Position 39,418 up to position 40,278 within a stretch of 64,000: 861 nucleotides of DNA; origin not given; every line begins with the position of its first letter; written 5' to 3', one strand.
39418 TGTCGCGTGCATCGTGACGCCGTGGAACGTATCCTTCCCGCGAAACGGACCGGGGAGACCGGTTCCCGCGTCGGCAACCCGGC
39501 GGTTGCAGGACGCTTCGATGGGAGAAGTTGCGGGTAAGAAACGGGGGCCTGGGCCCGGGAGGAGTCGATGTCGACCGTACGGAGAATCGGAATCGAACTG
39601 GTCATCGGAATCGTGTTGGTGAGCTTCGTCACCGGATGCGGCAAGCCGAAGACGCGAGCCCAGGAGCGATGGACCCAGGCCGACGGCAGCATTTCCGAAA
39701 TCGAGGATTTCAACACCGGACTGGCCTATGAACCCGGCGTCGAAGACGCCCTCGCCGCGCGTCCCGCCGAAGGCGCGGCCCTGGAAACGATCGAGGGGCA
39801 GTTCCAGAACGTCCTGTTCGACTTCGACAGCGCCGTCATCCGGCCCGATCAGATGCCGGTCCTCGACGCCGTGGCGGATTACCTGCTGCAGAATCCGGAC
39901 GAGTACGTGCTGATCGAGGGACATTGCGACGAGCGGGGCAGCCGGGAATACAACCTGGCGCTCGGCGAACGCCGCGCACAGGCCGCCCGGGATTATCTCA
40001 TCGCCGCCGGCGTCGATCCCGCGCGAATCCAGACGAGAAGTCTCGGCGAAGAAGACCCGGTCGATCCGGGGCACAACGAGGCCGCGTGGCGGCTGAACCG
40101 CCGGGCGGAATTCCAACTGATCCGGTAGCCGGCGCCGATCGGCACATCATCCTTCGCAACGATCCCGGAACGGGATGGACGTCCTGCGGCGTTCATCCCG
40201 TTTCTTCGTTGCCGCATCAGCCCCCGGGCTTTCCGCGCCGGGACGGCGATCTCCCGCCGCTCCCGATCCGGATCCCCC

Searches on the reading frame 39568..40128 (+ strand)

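Call 89: search_protein_families(library=pfam, proteins=[window:39568-40128:+], max_evalue=0.0001)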
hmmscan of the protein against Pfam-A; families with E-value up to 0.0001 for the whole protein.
window:39568-40128:+ (186 aa): 1 family
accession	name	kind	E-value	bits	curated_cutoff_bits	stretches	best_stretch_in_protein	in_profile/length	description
PF00691.25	OmpA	-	8.5e-23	81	27.2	1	83-172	1-92/98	OmpA family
